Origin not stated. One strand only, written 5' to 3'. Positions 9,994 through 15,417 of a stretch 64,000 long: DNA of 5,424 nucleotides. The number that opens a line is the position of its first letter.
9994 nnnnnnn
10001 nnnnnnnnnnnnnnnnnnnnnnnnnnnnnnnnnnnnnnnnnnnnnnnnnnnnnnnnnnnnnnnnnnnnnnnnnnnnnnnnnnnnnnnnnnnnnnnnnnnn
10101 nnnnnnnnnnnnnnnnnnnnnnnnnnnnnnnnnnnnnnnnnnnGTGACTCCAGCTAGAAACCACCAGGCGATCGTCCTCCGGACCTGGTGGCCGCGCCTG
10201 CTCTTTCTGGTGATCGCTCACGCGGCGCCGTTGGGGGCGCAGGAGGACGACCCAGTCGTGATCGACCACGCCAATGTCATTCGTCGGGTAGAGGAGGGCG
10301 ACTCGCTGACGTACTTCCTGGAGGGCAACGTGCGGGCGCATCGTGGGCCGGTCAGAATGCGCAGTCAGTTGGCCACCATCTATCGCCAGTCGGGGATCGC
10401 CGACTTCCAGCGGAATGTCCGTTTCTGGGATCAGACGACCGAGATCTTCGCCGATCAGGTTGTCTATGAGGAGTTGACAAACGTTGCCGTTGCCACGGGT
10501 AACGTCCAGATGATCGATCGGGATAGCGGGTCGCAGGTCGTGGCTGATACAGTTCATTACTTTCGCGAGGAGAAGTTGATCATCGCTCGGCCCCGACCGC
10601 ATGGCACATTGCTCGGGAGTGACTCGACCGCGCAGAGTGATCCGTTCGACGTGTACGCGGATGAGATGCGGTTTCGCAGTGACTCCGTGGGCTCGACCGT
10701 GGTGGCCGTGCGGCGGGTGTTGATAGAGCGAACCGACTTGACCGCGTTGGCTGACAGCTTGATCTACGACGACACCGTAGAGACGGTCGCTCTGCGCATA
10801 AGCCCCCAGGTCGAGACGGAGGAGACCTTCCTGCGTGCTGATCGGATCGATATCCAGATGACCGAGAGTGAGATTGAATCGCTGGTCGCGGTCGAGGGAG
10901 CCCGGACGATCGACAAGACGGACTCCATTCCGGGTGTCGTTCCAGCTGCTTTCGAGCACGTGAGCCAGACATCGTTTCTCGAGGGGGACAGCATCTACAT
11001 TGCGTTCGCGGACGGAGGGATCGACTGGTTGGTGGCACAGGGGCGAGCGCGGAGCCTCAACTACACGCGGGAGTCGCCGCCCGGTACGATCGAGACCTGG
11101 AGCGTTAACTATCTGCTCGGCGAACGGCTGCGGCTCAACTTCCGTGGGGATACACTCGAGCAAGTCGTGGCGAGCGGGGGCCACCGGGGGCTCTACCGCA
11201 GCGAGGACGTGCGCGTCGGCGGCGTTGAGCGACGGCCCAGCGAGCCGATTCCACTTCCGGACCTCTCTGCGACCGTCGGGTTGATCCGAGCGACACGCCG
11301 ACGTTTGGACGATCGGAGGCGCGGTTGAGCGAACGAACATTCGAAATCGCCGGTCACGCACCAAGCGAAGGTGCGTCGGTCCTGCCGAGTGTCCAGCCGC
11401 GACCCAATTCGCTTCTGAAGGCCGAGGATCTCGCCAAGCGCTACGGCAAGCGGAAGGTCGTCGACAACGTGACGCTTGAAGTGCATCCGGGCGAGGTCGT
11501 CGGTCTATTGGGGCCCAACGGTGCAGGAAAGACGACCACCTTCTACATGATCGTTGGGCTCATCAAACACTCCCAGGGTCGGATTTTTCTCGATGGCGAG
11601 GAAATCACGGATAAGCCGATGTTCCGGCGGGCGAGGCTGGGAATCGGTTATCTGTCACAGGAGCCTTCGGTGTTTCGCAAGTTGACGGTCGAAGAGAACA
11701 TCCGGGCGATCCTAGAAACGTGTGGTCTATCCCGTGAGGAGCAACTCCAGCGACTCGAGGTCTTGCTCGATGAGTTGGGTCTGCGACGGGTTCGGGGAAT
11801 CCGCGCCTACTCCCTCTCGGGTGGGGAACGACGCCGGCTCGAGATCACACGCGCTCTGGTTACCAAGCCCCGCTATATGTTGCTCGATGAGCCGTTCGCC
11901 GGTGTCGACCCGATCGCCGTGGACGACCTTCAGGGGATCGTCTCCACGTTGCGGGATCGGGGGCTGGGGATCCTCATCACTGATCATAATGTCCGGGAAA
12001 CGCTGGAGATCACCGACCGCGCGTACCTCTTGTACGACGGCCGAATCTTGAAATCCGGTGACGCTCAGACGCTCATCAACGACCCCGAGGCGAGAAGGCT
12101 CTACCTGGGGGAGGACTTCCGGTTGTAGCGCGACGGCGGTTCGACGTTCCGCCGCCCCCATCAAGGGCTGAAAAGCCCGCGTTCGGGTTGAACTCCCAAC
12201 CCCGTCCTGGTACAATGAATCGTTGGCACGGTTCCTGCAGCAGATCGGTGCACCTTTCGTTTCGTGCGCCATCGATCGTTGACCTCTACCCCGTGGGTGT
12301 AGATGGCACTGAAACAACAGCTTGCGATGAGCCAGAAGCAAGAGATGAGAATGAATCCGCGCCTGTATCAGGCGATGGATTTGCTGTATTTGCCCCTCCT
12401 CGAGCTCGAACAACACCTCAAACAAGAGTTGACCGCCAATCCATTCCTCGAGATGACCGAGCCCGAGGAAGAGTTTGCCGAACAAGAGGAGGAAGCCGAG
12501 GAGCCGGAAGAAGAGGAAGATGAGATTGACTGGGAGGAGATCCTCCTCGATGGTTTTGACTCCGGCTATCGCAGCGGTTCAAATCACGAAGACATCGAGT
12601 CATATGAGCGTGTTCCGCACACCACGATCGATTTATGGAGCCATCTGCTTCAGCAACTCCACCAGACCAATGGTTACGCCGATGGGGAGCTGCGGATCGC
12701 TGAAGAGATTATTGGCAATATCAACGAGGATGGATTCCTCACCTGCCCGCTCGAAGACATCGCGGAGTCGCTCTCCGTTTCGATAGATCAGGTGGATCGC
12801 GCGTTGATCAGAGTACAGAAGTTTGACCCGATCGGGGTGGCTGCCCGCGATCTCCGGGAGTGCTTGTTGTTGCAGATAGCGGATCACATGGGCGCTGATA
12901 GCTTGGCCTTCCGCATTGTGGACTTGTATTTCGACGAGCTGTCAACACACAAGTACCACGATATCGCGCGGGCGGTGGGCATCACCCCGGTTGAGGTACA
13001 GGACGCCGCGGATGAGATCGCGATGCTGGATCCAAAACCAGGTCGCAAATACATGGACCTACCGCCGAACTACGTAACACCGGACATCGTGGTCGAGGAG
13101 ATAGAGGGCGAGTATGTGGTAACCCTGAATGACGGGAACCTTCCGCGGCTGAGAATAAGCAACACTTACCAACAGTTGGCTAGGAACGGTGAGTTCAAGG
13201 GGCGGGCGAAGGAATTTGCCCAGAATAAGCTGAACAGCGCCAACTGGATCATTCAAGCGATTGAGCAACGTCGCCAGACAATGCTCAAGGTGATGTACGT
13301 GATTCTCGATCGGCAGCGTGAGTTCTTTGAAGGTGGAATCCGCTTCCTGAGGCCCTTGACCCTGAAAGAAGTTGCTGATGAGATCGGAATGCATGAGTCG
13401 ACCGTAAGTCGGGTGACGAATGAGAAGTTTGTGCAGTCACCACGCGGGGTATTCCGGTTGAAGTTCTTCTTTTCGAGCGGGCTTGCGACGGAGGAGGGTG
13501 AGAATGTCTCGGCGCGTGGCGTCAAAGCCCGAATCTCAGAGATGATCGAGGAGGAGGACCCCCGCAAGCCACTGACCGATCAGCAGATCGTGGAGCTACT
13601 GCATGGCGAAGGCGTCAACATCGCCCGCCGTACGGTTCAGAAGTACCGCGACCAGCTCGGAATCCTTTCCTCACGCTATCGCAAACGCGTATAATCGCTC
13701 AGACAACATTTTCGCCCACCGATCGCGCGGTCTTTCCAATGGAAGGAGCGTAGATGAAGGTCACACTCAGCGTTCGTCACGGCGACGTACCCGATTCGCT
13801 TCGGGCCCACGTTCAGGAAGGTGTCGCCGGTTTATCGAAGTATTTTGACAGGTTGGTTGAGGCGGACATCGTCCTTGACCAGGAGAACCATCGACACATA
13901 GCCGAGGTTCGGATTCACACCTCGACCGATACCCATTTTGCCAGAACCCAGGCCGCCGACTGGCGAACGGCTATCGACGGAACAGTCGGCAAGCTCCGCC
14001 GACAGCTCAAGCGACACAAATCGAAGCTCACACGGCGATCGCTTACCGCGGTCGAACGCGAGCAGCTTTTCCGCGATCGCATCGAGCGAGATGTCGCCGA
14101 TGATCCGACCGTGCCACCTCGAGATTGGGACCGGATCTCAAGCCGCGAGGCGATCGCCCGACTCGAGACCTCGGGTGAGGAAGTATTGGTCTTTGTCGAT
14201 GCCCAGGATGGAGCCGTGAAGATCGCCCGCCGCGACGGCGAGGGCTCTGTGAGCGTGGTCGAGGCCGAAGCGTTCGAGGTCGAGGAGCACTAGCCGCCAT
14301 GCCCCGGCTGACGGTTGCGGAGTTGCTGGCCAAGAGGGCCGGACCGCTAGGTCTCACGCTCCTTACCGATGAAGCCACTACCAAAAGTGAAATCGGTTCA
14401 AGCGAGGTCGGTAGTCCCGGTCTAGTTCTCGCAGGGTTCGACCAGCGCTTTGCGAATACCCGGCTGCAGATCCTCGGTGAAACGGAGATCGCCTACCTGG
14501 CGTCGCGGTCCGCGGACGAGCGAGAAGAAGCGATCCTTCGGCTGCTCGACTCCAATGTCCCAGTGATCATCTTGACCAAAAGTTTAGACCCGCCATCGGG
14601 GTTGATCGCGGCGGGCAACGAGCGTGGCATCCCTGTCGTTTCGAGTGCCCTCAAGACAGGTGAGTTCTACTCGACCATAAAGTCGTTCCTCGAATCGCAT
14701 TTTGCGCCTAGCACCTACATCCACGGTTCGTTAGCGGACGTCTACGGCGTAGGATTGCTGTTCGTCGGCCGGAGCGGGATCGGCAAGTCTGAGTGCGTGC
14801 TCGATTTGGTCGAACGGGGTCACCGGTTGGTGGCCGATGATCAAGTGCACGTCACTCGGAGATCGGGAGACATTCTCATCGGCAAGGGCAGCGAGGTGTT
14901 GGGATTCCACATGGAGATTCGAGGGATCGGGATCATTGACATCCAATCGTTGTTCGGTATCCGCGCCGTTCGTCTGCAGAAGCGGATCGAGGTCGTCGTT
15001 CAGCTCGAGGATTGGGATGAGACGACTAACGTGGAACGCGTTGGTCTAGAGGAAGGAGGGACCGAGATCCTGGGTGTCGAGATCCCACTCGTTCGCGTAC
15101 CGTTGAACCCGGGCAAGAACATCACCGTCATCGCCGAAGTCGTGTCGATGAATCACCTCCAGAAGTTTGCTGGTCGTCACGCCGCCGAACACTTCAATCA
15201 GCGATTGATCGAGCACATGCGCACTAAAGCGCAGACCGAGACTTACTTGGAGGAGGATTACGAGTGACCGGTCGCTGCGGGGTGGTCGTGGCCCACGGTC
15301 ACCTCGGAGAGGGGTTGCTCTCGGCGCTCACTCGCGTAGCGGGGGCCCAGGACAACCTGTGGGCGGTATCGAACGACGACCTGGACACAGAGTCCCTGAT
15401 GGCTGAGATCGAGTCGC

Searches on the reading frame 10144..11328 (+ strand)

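Call 62: search_protein_families(library=pfam, proteins=[window:10144-11328:+], max_evalue=0.00001)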
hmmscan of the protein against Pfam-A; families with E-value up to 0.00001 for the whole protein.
window:10144-11328:+ (394 aa): 2 families
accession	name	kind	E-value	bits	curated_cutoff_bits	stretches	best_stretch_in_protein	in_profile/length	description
PF13100.11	OstA_2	-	3.6e-08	33.6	21.2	0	37-140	3-105/158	OstA-like protein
PF03968.19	LptD_N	-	2.4e-07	31.4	20.4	0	100-241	1-111/113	LptA/(LptD N-terminal domain) LPS transport protein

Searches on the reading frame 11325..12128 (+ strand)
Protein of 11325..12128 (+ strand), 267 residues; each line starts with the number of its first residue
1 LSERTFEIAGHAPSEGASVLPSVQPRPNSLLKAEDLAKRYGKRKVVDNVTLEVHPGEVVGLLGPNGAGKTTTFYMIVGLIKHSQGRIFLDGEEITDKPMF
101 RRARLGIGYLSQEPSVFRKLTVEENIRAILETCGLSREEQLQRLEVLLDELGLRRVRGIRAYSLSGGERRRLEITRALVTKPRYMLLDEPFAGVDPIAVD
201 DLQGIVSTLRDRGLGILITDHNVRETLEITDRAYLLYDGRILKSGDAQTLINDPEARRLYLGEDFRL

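Call 63: search_protein_families(library=pfam, proteins=[window:11325-12128:+], max_evalue=0.00001)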
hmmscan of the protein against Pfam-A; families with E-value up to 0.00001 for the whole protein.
window:11325-12128:+ (267 aa): 1 family
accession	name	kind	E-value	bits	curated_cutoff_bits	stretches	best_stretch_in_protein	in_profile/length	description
PF00005.33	ABC_tran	-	5.5e-36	124.6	25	1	47-192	2-137/137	ABC transporter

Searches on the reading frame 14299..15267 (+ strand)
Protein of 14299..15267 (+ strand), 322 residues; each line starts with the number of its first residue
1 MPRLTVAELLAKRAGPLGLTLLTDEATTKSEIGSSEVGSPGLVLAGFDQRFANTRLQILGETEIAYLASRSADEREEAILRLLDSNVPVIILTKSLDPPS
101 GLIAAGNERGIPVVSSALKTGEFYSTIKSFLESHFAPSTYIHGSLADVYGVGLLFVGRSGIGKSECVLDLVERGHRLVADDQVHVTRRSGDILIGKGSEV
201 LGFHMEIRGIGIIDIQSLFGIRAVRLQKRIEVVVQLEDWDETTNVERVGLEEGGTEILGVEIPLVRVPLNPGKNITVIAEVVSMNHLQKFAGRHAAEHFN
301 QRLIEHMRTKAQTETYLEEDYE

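Call 63: search_protein_families(library=pfam, proteins=[window:14299-15267:+], max_evalue=0.00001)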
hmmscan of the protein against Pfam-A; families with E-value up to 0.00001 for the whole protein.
window:14299-15267:+ (322 aa): 2 families
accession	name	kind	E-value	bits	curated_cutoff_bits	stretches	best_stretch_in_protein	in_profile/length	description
PF07475.17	Hpr_kinase_C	-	5.1e-60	202.3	33.3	1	134-302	2-170/171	HPr Serine kinase C-terminal domain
PF02603.21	Hpr_kinase_N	-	3.3e-28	98.6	24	1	5-131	2-125/125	HPr Serine kinase N terminus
